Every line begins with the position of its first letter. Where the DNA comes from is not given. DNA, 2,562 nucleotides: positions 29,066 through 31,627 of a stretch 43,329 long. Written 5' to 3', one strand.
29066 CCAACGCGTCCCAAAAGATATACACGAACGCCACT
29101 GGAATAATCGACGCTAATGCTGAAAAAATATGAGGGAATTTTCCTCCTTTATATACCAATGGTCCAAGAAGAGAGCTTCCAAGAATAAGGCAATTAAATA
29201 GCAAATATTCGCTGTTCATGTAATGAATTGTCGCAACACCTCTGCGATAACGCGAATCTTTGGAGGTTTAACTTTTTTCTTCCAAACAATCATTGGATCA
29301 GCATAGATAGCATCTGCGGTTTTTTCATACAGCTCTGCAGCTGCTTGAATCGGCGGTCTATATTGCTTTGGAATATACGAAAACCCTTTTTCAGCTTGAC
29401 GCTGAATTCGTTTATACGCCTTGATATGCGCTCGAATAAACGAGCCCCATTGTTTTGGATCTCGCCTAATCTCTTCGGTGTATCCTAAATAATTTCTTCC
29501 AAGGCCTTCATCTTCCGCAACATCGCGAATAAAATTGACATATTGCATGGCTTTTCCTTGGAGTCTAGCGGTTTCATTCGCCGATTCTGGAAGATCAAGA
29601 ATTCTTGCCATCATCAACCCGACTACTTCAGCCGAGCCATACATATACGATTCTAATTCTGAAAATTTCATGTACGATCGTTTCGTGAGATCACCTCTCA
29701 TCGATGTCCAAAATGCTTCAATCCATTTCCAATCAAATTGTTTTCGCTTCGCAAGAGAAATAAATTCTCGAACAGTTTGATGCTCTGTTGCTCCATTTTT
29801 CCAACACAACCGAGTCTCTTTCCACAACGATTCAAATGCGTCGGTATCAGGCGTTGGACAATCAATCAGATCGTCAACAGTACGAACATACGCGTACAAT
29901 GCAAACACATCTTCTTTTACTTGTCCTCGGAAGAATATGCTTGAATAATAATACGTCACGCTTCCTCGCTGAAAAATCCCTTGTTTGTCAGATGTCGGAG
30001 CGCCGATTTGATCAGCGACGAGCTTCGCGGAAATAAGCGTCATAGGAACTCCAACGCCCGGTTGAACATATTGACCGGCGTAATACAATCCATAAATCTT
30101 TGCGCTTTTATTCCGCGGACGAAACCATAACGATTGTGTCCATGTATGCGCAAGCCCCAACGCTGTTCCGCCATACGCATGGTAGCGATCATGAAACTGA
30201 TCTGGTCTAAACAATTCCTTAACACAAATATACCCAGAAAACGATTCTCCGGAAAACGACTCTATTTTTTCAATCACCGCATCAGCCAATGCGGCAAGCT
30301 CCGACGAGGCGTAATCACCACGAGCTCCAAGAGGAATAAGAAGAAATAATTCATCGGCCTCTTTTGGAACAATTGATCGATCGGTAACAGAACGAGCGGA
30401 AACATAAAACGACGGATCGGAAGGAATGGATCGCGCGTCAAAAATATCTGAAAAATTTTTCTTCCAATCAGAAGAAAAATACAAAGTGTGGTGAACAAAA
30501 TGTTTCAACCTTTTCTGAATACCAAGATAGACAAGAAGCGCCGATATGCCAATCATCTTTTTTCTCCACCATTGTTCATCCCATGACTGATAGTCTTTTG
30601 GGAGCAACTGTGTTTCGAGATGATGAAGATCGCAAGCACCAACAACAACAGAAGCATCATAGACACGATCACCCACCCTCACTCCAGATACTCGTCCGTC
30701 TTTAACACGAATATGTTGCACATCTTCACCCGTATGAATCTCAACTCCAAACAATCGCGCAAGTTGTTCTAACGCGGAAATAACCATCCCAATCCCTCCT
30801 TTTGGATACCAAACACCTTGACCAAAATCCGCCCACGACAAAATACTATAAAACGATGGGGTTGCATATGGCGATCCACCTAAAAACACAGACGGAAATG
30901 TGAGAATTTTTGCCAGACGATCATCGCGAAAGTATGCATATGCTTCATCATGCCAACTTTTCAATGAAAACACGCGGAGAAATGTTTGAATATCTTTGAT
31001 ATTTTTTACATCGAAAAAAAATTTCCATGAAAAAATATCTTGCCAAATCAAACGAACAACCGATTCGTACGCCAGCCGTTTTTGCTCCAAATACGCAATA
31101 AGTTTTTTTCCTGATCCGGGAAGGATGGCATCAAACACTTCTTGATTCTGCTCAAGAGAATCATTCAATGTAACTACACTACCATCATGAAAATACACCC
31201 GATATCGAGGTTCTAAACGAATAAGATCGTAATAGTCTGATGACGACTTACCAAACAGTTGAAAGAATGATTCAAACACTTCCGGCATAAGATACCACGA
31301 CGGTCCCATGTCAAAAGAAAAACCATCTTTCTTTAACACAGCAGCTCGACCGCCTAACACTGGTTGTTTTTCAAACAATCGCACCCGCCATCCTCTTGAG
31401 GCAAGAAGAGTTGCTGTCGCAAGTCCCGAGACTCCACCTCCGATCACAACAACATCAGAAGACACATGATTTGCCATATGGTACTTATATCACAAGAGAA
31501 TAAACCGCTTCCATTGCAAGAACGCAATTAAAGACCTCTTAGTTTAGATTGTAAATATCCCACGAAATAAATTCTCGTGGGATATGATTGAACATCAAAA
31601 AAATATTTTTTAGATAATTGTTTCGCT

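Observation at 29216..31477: Single-polypeptide phytoene desaturase-phytoene synthase (CrtI-CrtB) fusion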

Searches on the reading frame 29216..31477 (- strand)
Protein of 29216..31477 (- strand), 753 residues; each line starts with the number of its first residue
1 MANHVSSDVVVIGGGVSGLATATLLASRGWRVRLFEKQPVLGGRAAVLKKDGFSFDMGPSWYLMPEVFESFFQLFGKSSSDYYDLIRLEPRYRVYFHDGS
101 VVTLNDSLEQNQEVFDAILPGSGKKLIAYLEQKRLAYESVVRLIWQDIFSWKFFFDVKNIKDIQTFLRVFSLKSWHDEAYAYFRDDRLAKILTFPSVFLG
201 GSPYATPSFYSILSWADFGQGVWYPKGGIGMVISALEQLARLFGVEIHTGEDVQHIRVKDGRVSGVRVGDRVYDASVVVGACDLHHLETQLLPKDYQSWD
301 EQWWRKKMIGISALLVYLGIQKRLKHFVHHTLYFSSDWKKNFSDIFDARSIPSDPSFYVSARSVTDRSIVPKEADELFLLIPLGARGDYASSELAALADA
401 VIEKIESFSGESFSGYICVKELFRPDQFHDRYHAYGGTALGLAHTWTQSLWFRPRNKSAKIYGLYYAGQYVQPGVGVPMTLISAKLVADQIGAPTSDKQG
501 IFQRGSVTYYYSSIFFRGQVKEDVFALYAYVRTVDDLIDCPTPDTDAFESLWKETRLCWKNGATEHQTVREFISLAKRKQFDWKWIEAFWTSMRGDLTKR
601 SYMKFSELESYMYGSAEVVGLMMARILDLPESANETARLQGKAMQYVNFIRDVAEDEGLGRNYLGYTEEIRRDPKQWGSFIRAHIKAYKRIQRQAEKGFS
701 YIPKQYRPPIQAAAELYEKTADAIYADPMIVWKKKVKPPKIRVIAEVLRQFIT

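Call 3: search_protein_families(library=pfam, proteins=[window:29216-31477:-], max_evalue=0.01)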
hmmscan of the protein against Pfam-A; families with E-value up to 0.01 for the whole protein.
window:29216-31477:- (753 aa): 12 families
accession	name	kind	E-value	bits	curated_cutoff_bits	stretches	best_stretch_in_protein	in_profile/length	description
PF00494.24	SQS_PSY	-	2.9e-39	135.8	26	1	503-741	2-262/263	Squalene/phytoene synthase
PF01593.30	Amino_oxidase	-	2.2e-35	123.2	19.8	1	16-491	1-442/443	Flavin containing amine oxidoreductase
PF01266.30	DAO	-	5.2e-16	59.6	27.9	2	8-43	1-36/353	FAD dependent oxidoreductase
PF13450.12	NAD_binding_8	-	1.9e-14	54.1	21.9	1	11-75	1-65/68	NAD(P)-binding Rossmann-like domain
PF12831.13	FAD_oxidored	-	3.8e-08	33.5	27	1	8-45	1-38/416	FAD dependent oxidoreductase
PF00890.30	FAD_binding_2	-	2.8e-06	27.2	20.4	1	8-46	1-39/414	FAD binding domain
PF00070.33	Pyr_redox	-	4.9e-06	27.4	22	0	9-42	2-35/82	Pyridine nucleotide-disulphide oxidoreductase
PF03486.20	HI0933_like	-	1.1e-05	25.5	50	1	8-42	2-36/244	HI0933-like protein Rossmann domain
PF01946.23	Thi4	-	4.2e-05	23.3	26.2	1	2-44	13-56/235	Thi4 family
PF01494.25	FAD_binding_3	-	0.00013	21.7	22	1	7-39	2-34/349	FAD binding domain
PF07992.20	Pyr_redox_2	-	0.00021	21.2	26.1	1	8-45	2-39/291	Pyridine nucleotide-disulphide oxidoreductase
PF01134.28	GIDA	-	0.0059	16.2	22.1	0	8-37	1-30/391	Glucose inhibited division protein A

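Call 4: search_protein_families(library=ncbifam, proteins=[window:29216-31477:-], max_evalue=0.01)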
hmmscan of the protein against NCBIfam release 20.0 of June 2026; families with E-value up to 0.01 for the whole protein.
window:29216-31477:- (753 aa): 94 families (the best 25 are shown)
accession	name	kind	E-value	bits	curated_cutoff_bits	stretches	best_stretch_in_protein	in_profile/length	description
NF058655.1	CrtID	equivalog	1.2e-157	525.6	640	1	9-488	1-478/478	bifunctional phytoene desaturase/3,4-desaturase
TIGR02734.1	crtI_fam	subfamily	5.9e-136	454.1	238.1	1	9-497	1-494/504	phytoene desaturase family protein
NF042421.1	hydcarot_desat_CrtD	equivalog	1.3e-66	225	500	1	9-491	4-483/487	1-hydroxycarotenoid 3,4-desaturase CrtD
NF045637.1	carotdesatCrtDProt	equivalog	1.8e-63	214.8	580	1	9-491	1-482/485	1-hydroxycarotenoid 3,4-desaturase CrtD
TIGR03465.1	HpnD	equivalog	3.8e-25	88.4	278.6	1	508-750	8-264/267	presqualene diphosphate synthase HpnD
NF045921.1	PhytnSynCrtBRhod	equivalog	1.2e-19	70.9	500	1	501-724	13-249/307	15-cis-phytoene synthase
TIGR02730.1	carot_isom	equivalog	2.1e-18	66.4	586.9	2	8-60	2-54/493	carotenoid isomerase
NF005560.0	PRK07233.1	equivalog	2.6e-16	59.5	252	2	8-55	2-49/435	hypothetical protein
NF045686.1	PhytoSynCyanob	equivalog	4.6e-16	58.8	550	1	503-743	29-296/310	15-cis-phytoene synthase CrtB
TIGR03467.1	HpnE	equivalog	8.7e-16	58.2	283.05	1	9-58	1-52/430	hydroxysqualene dehydroxylase HpnE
NF045689.1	BCarotKetCrtO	equivalog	1.9e-15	56.5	1000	2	209-293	222-308/563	beta-carotene ketolase CrtO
TIGR02733.1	desat_CrtD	equivalog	4.2e-15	55.4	549.7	1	7-325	2-334/492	C-3',4' desaturase CrtD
TIGR03464.1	HpnC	equivalog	4.6e-14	52.6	250.45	1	512-665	12-169/267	squalene synthase HpnC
NF042419.1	Phyto_syn_CrtB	equivalog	2.8e-11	43.5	480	1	504-665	13-186/306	15-cis-phytoene synthase CrtB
NF005548.0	PRK07208.1-4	equivalog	2.2e-09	36.4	389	1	7-61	4-58/488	hypothetical protein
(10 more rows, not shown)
